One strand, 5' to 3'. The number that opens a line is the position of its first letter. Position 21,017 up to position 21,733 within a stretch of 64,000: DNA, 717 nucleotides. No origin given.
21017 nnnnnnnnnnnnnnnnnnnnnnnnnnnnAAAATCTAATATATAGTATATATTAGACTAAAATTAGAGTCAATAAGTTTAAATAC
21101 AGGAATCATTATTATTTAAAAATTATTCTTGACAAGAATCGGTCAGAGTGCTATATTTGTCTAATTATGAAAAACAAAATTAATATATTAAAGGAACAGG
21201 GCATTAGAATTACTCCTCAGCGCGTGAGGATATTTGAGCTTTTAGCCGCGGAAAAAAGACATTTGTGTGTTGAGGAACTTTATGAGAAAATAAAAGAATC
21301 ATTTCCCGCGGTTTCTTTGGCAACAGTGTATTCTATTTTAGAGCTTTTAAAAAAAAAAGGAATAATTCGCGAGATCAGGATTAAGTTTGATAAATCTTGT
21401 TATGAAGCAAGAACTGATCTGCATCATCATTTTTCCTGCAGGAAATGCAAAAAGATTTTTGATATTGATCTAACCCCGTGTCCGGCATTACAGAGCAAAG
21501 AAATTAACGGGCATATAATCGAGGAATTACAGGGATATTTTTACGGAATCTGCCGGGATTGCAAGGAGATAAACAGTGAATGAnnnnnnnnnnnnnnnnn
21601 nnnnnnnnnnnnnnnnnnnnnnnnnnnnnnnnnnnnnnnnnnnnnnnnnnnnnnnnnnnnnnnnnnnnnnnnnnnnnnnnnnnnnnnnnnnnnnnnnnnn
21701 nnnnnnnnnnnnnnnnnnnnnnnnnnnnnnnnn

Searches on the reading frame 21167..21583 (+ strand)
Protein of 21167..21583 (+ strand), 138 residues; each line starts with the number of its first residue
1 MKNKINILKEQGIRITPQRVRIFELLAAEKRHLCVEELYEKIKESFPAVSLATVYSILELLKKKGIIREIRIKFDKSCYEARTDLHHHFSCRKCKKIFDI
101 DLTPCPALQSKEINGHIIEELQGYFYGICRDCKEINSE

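Call 91: search_protein_families(library=pfam, proteins=[window:21167-21583:+], max_evalue=0.001)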
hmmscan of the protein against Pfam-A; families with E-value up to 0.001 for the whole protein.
window:21167-21583:+ (138 aa): 1 family
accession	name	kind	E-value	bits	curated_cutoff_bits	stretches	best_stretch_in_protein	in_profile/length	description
PF01475.25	FUR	-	1.9e-26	93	23.1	1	10-113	1-106/121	Ferric uptake regulator family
